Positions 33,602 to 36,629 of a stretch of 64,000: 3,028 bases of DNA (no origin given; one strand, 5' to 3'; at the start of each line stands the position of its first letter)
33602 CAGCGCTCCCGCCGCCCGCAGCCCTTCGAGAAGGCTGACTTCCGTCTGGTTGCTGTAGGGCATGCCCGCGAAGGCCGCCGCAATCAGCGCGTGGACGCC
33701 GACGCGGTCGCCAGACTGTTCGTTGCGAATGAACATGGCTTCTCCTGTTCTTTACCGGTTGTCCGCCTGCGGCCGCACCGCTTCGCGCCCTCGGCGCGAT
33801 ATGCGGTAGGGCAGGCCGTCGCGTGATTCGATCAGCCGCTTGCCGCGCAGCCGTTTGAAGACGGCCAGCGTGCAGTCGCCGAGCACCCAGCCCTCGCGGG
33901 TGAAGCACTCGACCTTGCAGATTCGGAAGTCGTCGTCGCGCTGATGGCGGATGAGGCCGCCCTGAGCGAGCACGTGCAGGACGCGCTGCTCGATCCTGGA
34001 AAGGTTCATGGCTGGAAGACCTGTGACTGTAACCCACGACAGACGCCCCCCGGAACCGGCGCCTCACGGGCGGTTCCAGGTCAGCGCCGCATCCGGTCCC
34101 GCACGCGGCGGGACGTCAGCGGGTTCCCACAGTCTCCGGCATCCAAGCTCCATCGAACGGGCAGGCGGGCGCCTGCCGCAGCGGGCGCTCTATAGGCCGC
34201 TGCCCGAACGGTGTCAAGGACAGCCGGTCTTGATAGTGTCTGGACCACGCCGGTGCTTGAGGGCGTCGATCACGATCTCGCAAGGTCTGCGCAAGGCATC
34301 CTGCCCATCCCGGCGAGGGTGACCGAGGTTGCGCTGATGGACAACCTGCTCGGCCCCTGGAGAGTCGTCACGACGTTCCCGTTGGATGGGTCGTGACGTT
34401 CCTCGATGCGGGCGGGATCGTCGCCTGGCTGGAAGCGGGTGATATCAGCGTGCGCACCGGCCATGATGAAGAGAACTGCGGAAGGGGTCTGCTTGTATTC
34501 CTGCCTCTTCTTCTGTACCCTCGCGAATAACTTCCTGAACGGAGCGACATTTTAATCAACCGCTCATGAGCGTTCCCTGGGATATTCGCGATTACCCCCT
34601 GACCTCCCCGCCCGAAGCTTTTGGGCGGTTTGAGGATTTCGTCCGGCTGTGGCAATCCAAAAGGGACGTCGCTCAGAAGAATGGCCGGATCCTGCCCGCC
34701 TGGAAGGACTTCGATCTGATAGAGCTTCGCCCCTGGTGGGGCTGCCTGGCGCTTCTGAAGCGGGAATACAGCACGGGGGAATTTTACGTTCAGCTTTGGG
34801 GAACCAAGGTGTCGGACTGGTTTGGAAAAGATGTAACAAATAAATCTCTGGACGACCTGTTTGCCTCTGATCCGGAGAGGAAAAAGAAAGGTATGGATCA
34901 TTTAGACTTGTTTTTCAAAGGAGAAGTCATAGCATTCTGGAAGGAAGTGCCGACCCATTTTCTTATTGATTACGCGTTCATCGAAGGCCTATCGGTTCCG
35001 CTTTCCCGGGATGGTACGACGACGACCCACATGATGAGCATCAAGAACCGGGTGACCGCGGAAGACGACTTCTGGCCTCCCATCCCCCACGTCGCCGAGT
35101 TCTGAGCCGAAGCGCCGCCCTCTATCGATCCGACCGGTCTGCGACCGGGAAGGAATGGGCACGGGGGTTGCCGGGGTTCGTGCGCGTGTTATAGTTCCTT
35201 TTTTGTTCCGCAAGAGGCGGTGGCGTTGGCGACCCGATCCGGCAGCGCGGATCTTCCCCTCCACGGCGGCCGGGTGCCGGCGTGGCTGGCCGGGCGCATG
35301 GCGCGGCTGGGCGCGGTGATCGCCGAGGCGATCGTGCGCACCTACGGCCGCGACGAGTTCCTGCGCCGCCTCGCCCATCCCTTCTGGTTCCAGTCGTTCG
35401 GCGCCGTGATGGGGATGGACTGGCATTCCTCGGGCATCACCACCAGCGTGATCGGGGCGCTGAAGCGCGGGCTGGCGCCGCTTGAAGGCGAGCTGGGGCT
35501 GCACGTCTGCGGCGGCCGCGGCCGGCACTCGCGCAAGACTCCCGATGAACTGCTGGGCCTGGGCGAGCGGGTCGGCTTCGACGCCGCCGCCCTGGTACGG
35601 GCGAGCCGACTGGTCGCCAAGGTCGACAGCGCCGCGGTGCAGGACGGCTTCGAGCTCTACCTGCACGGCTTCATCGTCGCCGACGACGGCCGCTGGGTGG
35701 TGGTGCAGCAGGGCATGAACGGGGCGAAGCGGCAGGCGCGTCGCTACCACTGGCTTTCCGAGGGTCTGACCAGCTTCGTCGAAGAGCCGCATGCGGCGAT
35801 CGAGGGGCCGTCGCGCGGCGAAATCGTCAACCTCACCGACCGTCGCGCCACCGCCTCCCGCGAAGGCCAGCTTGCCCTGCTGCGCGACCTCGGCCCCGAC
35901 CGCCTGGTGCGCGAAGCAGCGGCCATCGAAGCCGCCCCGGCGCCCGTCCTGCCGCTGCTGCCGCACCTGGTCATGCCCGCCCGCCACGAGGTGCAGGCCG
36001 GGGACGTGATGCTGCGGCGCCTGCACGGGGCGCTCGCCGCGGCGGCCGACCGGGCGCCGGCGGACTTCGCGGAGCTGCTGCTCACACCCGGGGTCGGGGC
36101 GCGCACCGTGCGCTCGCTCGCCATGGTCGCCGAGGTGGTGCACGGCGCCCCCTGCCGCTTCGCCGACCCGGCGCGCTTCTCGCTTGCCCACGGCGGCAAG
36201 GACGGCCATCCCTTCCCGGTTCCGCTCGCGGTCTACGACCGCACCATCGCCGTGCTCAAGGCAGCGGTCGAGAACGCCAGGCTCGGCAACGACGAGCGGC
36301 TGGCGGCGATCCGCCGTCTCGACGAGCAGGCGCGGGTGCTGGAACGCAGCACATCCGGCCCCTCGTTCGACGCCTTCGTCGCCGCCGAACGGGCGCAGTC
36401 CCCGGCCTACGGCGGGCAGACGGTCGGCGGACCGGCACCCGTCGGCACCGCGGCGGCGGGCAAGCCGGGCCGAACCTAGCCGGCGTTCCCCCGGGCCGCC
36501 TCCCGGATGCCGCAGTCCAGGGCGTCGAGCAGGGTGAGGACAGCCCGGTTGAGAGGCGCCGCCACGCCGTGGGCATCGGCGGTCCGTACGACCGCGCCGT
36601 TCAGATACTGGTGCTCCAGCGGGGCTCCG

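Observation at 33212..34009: topAI(yjhX)-GNAT pair: candidate topoisomerase-I-inhibitor toxin-antitoxin module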

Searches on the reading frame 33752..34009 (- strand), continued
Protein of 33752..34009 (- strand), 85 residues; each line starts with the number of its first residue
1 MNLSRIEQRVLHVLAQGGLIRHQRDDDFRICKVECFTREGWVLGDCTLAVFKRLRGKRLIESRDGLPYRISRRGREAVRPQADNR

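Call 78: search_protein_families(library=ncbifam, proteins=[L011:4265-4975:+, L055:4266-5159:+, L033:4384-5172:+, L029:4279-6270:+], max_evalue=0.00001)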
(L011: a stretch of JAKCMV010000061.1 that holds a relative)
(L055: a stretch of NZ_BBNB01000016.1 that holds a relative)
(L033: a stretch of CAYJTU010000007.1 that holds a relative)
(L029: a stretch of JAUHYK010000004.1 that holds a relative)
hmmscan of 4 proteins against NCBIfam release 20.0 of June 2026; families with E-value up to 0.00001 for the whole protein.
L011:4265-4975:+ (236 aa): 15 families
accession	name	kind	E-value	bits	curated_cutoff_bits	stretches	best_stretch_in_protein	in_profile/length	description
NF045667.1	MTase_DVU1556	equivalog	5.5e-14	52.1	155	1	24-142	7-119/213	DVU_1556 family methyltransferase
TIGR02072.1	BioC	equivalog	2e-11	44.2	184.95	1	29-183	21-170/244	malonyl-ACP O-methyltransferase BioC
NF041536.1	ArsM_DUF2284_UU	exception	6.8e-11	41.2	575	1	36-153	73-191/459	arsenite methyltransferase/DUF2284 domain selenoprotein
NF041537.1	ArsM_AhpD_UU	exception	1.3e-09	37.4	510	1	35-151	72-189/345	arsenite methyltransferase/AhpD domain selenoprotein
NF010703.0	PRK14103.1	equivalog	1.8e-09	37.4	320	1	26-153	16-135/256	trans-aconitate 2-methyltransferase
NF047649.1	MTase_UXPK_star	exception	6e-09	35.3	460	1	35-145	73-184/283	methyltransferase/UXPK-star double selenoprotein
NF041675.1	sarc_dimgly_tmase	equivalog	4.7e-08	33.3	550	1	37-153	64-180/278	sarcosine/dimethylglycine N-methyltransferase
NF002463.0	PRK01683.1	equivalog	1.2e-07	31.6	297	1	26-160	18-146/258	trans-aconitate 2-methyltransferase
NF001241.0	PRK00216.1-2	equivalog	2.2e-07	30.8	327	1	29-143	41-148/231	demethylmenaquinone methyltransferase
NF043040.1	corrin_prot_MT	hypoth_equivalog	2.5e-07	30.4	180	1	12-143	15-148/216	corrinoid protein-associated methyltransferase CpaM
NF040703.1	cyclopro_CfaB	exception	4.8e-07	28.9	650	1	29-138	149-259/393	C17 cyclopropane fatty acid synthase CfaB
NF001240.0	PRK00216.1-1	equivalog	2e-06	27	378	1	32-142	56-168/251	bifunctional demethylmenaquinone methyltransferase/2-methoxy-6-polyprenyl-1,4-benzoquinol methylase UbiE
NF007610.0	PRK10258.1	equivalog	2.8e-06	26.9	342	1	28-143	31-139/251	malonyl-ACP O-methyltransferase BioC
NF008686.0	PRK11705.1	equivalog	6.8e-06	25.4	400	1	32-123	160-244/383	cyclopropane fatty acyl phospholipid synthase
TIGR02021.1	BchM-ChlM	equivalog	7e-06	25.6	158.9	0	29-128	42-141/218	magnesium protoporphyrin IX methyltransferase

L055:4266-5159:+ (297 aa): 29 families (the best 25 are shown)
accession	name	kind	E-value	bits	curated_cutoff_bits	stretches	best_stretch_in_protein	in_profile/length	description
NF043040.1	corrin_prot_MT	hypoth_equivalog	1.1e-18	67.4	180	1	53-183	27-158/216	corrinoid protein-associated methyltransferase CpaM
NF041820.1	daptide_MTase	equivalog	8.2e-17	61.5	175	1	58-256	30-227/243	daptide-type RiPP biosynthesis methyltransferase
TIGR01983.1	UbiG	equivalog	3.8e-16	59.1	102.95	1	43-168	23-151/228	bifunctional 2-polyprenyl-6-hydroxyphenol methylase/3-demethylubiquinol 3-O-methyltransferase UbiG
NF045667.1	MTase_DVU1556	equivalog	1.1e-13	51.1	155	1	63-192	19-144/213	DVU_1556 family methyltransferase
TIGR02021.1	BchM-ChlM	equivalog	2.3e-12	46.8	158.9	1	51-155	39-142/218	magnesium protoporphyrin IX methyltransferase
NF001244.0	PRK00216.1-5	equivalog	5.9e-12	45.4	216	1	57-168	41-153/236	bifunctional demethylmenaquinone methyltransferase/2-methoxy-6-polyprenyl-1,4-benzoquinol methylase UbiE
NF008992.0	PRK12335.1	equivalog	5.1e-11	42.3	303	1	56-156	113-211/289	SAM-dependent methyltransferase TehB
NF010703.0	PRK14103.1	equivalog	9e-11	41.7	320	1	46-170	11-126/256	trans-aconitate 2-methyltransferase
TIGR01934.1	MenG_MenH_UbiE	subfamily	1e-10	41.3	158.35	1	56-168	38-141/223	ubiquinone/menaquinone biosynthesis methyltransferase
TIGR02072.1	BioC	equivalog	1.1e-10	41.7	184.95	1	67-169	35-133/244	malonyl-ACP O-methyltransferase BioC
TIGR03534.1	RF_mod_PrmC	equivalog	8.3e-10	38.5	199.1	1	56-135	76-161/253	peptide chain release factor N(5)-glutamine methyltransferase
NF002463.0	PRK01683.1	equivalog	3.8e-09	36.5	297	1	67-169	32-129/258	trans-aconitate 2-methyltransferase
NF008405.0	PRK11207.1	equivalog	7.4e-09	35.3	218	1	66-168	30-132/198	tellurite resistance methyltransferase TehB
TIGR00477.1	tehB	equivalog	1.6e-08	34.2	219.5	1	62-168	69-174/238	tellurite resistance methyltransferase TehB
NF041650.1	nod_mtase_NodS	equivalog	2.3e-08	34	300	1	68-180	40-151/190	nodulation methyltransferase NodS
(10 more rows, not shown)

L033:4384-5172:+ (262 aa): 25 families
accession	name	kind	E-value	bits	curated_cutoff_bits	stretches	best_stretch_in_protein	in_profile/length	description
NF045667.1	MTase_DVU1556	equivalog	7.2e-19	68.1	155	1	43-218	17-192/213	DVU_1556 family methyltransferase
TIGR02072.1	BioC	equivalog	1.1e-14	54.8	184.95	1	37-141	24-130/244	malonyl-ACP O-methyltransferase BioC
NF001241.0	PRK00216.1-2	equivalog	2.9e-14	53.3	327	1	42-142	45-146/231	demethylmenaquinone methyltransferase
TIGR01934.1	MenG_MenH_UbiE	subfamily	4.1e-13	49.1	158.35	1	43-156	34-153/223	ubiquinone/menaquinone biosynthesis methyltransferase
NF041537.1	ArsM_AhpD_UU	exception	6.3e-12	44.9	510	1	46-142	74-179/345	arsenite methyltransferase/AhpD domain selenoprotein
NF043040.1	corrin_prot_MT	hypoth_equivalog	6.7e-12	45.3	180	1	41-143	35-147/216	corrinoid protein-associated methyltransferase CpaM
NF007610.0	PRK10258.1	equivalog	9.5e-12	44.8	342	1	37-143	31-138/251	malonyl-ACP O-methyltransferase BioC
NF047649.1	MTase_UXPK_star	exception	3.7e-11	42.6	460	1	46-143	75-181/283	methyltransferase/UXPK-star double selenoprotein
NF008823.0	PRK11873.1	subfamily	5.5e-10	39.2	263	1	45-141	74-179/272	arsenite methyltransferase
NF001244.0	PRK00216.1-5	equivalog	5.9e-10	38.8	216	1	44-145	44-155/236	bifunctional demethylmenaquinone methyltransferase/2-methoxy-6-polyprenyl-1,4-benzoquinol methylase UbiE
NF052510.1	methyltran_MpqE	exception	6.8e-09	35.4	335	1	44-141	42-149/234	methyl-plastoquinone biosynthesis methyltransferase MpqE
TIGR02021.1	BchM-ChlM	equivalog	9.3e-09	35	158.9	1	26-132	34-141/218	magnesium protoporphyrin IX methyltransferase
NF038099.1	AsSugarArsM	exception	2.4e-08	33.5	400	1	51-143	61-171/321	arsenosugar biosynthesis arsenite methyltransferase ArsM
NF045823.1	PthPhpthDimycoMt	equivalog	4.3e-08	32.6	300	1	78-148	100-170/256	phthiotriol/phenolphthiotriol dimycocerosates methyltransferase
NF041536.1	ArsM_DUF2284_UU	exception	9.3e-08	30.8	575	1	45-145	73-182/459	arsenite methyltransferase/DUF2284 domain selenoprotein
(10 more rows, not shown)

L029:4279-6270:+ (663 aa): 47 families (the best 25 are shown)
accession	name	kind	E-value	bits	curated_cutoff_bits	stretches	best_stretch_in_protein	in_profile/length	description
NF007943.0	PRK10662.1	equivalog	6.1e-29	100.8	266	1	58-388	26-356/380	D-alanyl-D-alanine-carboxypeptidase/endopeptidase AmpH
NF033085.1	bla_class_C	equivalog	2e-27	95.9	415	1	65-317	4-241/356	class C beta-lactamase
NF053709.1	blaAKO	exception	5.2e-21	75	875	1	54-314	17-261/381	AKO family class C beta-lactamase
NF012173.1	CMY2-MIR-ACT-EC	exception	8.6e-21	74.2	680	1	54-310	17-257/380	CMY2/MIR/ACT/EC family class C beta-lactamase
NF038089.1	blaYRC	exception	2.5e-20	72.8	870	1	58-309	21-256/381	YRC family class C beta-lactamase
NF009622.0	PRK13128.1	equivalog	5.2e-20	71.4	443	1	72-382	12-308/518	D-aminopeptidase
NF041662.1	ampC_Kaer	exception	2.6e-19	69.2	825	1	64-313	27-260/381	AmpC-Kaer family extended-spectrum class C beta-lactamase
NF033575.1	blaRHO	exception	1.2e-18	67.2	825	1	74-278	37-227/380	RHO family class C beta-lactamase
NF045671.1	blaPNC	exception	1.2e-18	67.1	750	1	56-317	38-282/401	PNC family class C beta-lactamase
NF040478.1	blaLAQ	exception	2.1e-18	66.5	850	1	66-308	28-254/380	LAQ family class C beta-lactamase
NF000385.4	blaACT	exception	2.3e-18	66.4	810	1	62-310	25-257/380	ACT family cephalosporin-hydrolyzing class C beta-lactamase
NF038238.1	blaBUT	exception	5.2e-18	65.3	850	1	62-311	27-260/383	BUT family class C beta-lactamase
NF000191.1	CMY2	exception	9.2e-18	64.2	800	1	56-310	19-257/381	CMY-2 family class C beta-lactamase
NF012102.1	blaDHA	exception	1.2e-17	64.1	800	1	67-308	29-254/379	DHA family class C beta-lactamase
NF012172.1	FOX-MOX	exception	3.2e-17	62.5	700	1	60-272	24-224/382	FOX/MOX family class C beta-lactamase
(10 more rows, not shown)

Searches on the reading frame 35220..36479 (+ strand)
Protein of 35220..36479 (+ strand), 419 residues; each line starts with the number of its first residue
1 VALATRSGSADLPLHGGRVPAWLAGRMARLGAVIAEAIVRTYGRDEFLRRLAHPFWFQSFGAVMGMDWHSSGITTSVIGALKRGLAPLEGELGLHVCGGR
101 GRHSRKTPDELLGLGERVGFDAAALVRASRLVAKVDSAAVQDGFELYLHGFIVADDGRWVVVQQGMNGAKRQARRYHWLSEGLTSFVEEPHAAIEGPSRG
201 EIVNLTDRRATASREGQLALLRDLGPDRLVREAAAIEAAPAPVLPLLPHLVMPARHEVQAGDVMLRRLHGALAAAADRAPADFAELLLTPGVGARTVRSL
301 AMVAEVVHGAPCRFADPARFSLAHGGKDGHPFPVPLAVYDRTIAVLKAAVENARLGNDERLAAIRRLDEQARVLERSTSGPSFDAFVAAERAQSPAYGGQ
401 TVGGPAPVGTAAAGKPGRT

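Call 72: find_related_loci(query=window:35220-36479:+, collection=genome_contigs, flank=5000)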
Query window:35220-36479:+ (419 aa) in genome_contigs; peptide patterns used: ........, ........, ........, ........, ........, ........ (x = any residue, [..] = any of these).
600 stretches matched a pattern (row limit reached: there are more); 561 encode a relative of the query (tblastn E <= 1e-3); the best 80 are kept; 80 distinct loci.
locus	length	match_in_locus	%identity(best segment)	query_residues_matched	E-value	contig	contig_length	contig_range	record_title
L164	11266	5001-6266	78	3-415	0e+0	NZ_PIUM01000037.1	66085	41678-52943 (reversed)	Telmatospirillum siberiense strain 26-4b1 NODE_37_length_66085_cov_11.968548, whole genome shotgun sequence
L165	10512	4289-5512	77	1-407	0e+0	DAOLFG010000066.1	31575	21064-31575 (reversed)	MAG TPA_asm: Geminicoccus sp. isolate AMR_MDS_0200 NODE_232_length_31575_cov_23.674143, whole genome shotgun sequence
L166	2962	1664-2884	78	1-407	0e+0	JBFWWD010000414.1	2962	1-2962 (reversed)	MAG: Geminicoccaceae bacterium isolate CA_2019_TPBS_109 NODE_116545_length_2962_cov_4.247266_TPBS, whole genome shotgun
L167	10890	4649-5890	74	3-414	0e+0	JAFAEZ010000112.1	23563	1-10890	MAG: Proteobacteria bacterium isolate OH_SBlB_154 k127_1316485, whole genome shotgun sequence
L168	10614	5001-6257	75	2-409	0e+0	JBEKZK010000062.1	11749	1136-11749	MAG: Xanthobacteraceae bacterium isolate SPRUCE 697 SPRUCE_697_62, whole genome shotgun sequence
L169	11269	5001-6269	73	2-416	0e+0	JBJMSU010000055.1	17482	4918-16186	MAG: Xanthobacteraceae bacterium isolate 12C16O_0h_50_P09_coass_bin_11 k141_3334436, whole genome shotgun sequence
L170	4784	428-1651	76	3-407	0e+0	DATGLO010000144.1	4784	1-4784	MAG TPA_asm: Stellaceae bacterium isolate SMAG_U9888 k141_173102, whole genome shotgun sequence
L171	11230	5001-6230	76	3-407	0e+0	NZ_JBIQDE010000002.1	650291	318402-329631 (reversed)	Sphingomonas sp. 179-A 2A2 NHS NODE_2_length_650291_cov_438.483230, whole genome shotgun sequence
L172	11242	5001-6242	75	2-414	0e+0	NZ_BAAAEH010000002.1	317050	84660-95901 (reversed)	Sphingomonas oligophenolica strain JCM 12082 sequence02, whole genome shotgun sequence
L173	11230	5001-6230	76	3-407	0e+0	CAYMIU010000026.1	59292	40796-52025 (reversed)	MAG TPA_asm: uncultured Stakelama sp. isolate SRP090828_co1_38 genome assembly, contig: NODE_77_length_59292_cov_24.9231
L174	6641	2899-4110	81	2-404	0e+0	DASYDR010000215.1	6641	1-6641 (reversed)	MAG TPA_asm: Roseomonas sp. isolate SMAG_U4964 k141_947704, whole genome shotgun sequence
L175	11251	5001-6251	77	2-413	0e+0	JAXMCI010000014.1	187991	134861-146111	MAG: Dongiaceae bacterium isolate STL-PRO6 C1.220.fa-14, whole genome shotgun sequence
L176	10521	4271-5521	75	3-416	0e+0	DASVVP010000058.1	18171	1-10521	MAG TPA_asm: Allosphingosinicella sp. isolate SMAG_U3346 k141_87907, whole genome shotgun sequence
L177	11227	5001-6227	74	3-407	0e+0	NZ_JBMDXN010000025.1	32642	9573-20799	MAG: Sphingomonas sp. isolate FBaRs1_54 FBaRs1_contig25, whole genome shotgun sequence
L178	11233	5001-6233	73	3-407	0e+0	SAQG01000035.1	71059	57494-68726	MAG: Mesorhizobium sp. isolate N.Ca.IN.012.02.1 NODE_35_length_71059_cov_15.164470, whole genome shotgun sequence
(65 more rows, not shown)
